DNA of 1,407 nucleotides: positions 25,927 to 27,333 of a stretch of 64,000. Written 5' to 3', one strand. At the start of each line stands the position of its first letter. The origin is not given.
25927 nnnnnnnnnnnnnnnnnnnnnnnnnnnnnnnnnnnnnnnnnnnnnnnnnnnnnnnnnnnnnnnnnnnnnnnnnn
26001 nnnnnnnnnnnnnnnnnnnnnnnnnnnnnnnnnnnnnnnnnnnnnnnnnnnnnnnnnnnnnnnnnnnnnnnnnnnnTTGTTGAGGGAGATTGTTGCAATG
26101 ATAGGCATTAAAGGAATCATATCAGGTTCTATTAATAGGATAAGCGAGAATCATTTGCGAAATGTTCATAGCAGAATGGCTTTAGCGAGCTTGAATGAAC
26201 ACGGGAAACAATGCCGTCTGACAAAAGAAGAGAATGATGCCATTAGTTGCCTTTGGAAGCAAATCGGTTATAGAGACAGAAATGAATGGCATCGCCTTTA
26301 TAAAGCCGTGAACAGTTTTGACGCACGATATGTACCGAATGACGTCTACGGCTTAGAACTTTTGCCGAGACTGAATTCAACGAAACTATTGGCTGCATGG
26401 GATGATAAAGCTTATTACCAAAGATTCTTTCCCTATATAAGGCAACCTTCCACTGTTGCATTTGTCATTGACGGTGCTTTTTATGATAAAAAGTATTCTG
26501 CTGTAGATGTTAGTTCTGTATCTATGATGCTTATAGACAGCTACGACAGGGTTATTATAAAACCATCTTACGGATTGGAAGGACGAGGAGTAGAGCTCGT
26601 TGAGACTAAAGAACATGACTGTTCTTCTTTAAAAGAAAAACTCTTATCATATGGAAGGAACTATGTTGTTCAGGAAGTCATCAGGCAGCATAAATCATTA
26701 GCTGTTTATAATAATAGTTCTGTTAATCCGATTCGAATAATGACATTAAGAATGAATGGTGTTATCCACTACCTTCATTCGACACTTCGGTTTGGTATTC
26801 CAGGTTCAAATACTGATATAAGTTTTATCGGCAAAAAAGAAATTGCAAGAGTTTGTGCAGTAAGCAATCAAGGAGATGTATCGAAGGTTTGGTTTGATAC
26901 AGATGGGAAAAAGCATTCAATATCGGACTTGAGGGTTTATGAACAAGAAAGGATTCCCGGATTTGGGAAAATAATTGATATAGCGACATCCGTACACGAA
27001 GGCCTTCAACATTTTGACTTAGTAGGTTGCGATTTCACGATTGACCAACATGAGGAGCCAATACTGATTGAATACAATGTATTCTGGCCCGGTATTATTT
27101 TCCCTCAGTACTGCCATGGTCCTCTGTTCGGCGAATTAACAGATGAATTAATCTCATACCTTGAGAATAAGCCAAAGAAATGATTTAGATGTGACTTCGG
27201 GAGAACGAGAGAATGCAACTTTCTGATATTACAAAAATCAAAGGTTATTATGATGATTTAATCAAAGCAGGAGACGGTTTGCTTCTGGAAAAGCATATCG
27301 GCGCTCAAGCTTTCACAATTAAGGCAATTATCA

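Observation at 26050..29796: Sharply bounded low-GC island encoding three predicted ATP-dependent ligase-type enzymes (two ATP-grasp, one AsnB-like PP-loop) inside the glycan locus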

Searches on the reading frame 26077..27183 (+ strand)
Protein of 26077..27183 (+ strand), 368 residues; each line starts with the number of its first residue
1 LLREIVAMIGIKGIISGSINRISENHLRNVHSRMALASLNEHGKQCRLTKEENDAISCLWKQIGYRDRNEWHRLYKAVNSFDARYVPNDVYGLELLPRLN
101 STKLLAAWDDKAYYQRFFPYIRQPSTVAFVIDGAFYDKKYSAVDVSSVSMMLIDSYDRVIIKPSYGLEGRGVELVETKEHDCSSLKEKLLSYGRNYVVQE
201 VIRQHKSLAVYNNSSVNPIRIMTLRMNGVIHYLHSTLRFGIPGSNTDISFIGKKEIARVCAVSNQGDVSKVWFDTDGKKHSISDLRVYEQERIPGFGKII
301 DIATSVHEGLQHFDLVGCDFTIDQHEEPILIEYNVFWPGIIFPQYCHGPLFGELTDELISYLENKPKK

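Call 4: search_protein_families(library=pfam, proteins=[window:26077-27183:+], max_evalue=0.01)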
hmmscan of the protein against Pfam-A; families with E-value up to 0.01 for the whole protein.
window:26077-27183:+ (368 aa): 5 families
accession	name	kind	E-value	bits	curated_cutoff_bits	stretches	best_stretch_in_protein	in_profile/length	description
PF14397.11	ATPgrasp_ST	-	6.1e-26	91.7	31.4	1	94-346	5-264/278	Sugar-transfer associated ATP-grasp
PF02655.19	ATP-grasp_3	-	7.3e-06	26.6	23.2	1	155-209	30-77/160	ATP-grasp domain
PF14398.11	ATPgrasp_YheCD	-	1.8e-05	24.6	26.8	0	152-183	44-75/255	YheC/D like ATP-grasp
PF03133.20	TTL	-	0.0021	17.7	20.1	0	305-335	227-257/292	Tubulin-tyrosine ligase family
PF02955.21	GSH-S_ATP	-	0.0027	17.6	23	1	152-203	27-79/175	Prokaryotic glutathione synthetase, ATP-grasp domain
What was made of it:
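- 26098..27183 (+): AG1: ATPgrasp_ST ligase (361 aa from ATG 26098). The sequence GAGGGAG lies 7 nt upstream as a ribosome-binding site. The gene overlaps the dehydrogenase stop by 14 nt. GC3 0.33. It is the most sporadic of the three genes. PF14397 at 6.1e-26 (call 4).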

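Call 8: search_protein_families(library=ncbifam, proteins=[window:26098-27183:+], max_evalue=0.01)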
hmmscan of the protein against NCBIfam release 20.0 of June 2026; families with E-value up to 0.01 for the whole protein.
window:26098-27183:+ (361 aa): 4 families
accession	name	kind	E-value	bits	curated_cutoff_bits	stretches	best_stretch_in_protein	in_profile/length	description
TIGR02291.1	rimK_rel_E_lig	hypoth_equivalog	0.00055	19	314.2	0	260-332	202-271/317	alpha-L-glutamate ligase-like protein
NF040720.1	MptN_Meth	equivalog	0.0026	16.9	350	1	141-196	127-184/291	tetrahydromethanopterin:alpha-L-glutamate ligase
TIGR01380.1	glut_syn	equivalog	0.0026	16.8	299.05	1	144-195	148-200/312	glutathione synthase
NF003573.0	PRK05246.1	equivalog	0.0077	15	272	0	146-195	151-201/316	glutathione synthase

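Call 31: search_solved_structures(query=window:26098-27183:+, max_evalue=1)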
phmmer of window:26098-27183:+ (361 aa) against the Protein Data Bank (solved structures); distinct sequences matched with E-value up to 1: 1.
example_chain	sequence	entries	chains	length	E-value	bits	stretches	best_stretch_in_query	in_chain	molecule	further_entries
1a87_A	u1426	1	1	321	0.33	13.4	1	6-70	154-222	COLICIN N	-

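Call 49: list_cluster_members(proteins=[P0001, P0121, window:26098-27183:+])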
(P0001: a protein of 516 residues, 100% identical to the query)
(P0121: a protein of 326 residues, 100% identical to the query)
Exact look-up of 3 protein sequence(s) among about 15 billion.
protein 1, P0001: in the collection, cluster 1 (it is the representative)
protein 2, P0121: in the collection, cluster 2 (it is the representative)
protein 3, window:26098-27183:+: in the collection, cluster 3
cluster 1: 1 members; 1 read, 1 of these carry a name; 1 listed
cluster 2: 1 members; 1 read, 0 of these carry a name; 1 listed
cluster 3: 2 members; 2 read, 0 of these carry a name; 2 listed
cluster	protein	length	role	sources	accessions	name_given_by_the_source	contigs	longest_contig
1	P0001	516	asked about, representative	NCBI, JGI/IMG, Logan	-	hypothetical protein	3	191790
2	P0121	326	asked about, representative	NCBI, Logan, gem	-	-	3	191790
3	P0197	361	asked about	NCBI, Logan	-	-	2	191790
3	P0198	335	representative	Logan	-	-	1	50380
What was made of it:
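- Tried and rejected: Organism name: cluster look-up gave none (call 49).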

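Call 63: find_homologous_proteins(query=window:26098-27183:+)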
Query window:26098-27183:+ (361 aa): 49 proteins with E <= 0.001 among 1607 candidates.
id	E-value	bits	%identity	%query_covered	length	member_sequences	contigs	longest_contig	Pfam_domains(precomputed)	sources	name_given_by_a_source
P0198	1.1e-228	777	100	93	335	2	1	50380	PF14397.12,PF14398.12,PF02655.20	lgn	-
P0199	1.0e-161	556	66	99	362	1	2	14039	PF14397.12,PF02655.20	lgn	-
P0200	3.5e-161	555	65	99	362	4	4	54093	PF14397.12,PF14398.12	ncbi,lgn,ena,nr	ncbi:MAG: hypothetical protein IKG85_01690 [Clostridia bacterium]|nr:hypothetical protein [Clostridi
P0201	2.1e-159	549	65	99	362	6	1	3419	PF14397.12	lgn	-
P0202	3.3e-159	548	64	99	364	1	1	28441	PF14397.12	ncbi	-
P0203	2.3e-158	545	65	99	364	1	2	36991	PF14397.12,PF14398.12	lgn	-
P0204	3.6e-158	545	65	99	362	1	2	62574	PF14397.12,PF14398.12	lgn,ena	-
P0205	1.3e-157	543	63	100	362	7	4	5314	PF14397.12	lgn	-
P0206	1.5e-155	536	64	100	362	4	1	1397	PF14397.12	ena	-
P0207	3.1e-155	535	64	98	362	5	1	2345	PF14397.12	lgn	-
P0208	1.7e-154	533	63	99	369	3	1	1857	PF14397.12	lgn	-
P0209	8.8e-152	524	63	99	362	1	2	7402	PF14397.12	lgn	-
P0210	5.1e-150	518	63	97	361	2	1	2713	PF14397.12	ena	-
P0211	5.4e-149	514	64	95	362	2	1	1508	PF14397.12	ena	-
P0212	1.0e-132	461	56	99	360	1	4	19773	PF14397.12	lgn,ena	-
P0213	1.6e-129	450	62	85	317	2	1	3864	PF14397.12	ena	-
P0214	7.8e-115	402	51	98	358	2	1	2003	PF14397.12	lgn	-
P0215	2.2e-111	391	50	97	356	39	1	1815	PF14397.12,PF14398.12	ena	-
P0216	5.3e-111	390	63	75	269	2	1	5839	PF14397.12,PF14398.12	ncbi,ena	-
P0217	6.0e-109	383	51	96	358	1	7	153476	PF14397.12,PF14398.12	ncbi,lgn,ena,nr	ncbi:MAG: hypothetical protein IJK63_01260 [Oscillospiraceae bacterium]|nr:hypothetical protein [Osc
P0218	5.4e-108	380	48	100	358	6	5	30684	PF14397.12,PF14398.12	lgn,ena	-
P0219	2.4e-102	361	48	95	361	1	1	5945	PF14397.12,PF14398.12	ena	-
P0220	1.7e-101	358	46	96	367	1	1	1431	PF14397.12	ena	-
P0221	9.6e-96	339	46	94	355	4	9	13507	PF14397.12,PF14398.12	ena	-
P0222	6.5e-86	307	42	97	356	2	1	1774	PF14397.12,PF14398.12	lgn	-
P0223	1.4e-58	217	53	53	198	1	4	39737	PF14397.12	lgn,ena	-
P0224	7.9e-50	188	33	93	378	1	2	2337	PF14397.12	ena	-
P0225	4.6e-45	173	34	86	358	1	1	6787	PF14397.12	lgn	-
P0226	1.1e-44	171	36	83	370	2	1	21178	PF14397.12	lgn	-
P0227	1.6e-43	167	33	88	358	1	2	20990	PF14397.12,PF03133.21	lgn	-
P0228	4.3e-43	166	33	83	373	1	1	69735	PF14397.12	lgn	-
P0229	3.8e-40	156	32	90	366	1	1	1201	PF14397.12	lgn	-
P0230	4.7e-39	153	41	56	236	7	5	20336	PF14397.12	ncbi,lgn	-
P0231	1.3e-38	151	30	89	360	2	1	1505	PF14397.12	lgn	-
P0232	2.1e-37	147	33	85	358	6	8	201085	PF14397.12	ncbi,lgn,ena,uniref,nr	ncbi:sugar-transfer associated ATP-grasp domain-containing protein [Butyricimonas synergistica]|unir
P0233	7.5e-36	142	31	91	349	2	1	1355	PF14397.12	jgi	jgi:hypothetical protein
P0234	2.9e-34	137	29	87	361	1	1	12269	PF14397.12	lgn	-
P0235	1.1e-32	132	28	87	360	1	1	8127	PF14397.12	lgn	-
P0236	1.3e-29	122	28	96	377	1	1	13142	PF14397.12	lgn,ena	-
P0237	5.6e-28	116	28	87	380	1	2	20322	PF14397.12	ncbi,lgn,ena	-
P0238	3.2e-27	114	31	81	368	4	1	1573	PF14397.12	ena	-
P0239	1.3e-25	109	27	96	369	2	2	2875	PF14397.12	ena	-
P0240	9.3e-25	106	26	96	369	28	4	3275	PF14397.12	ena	-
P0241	2.2e-24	105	27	96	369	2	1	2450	PF14397.12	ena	-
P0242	9.9e-24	102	28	91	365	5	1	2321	PF14397.12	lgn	-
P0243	6.3e-21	93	27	86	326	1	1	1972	PF14397.12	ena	-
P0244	1.2e-18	86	27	87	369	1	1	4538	PF14397.12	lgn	-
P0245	1.4e-18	86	26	86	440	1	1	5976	PF14397.12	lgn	-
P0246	1.7e-18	85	26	95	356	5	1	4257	PF14397.12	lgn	-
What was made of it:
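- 26098..27183 (+): Best non-self identity 66% (call 63).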
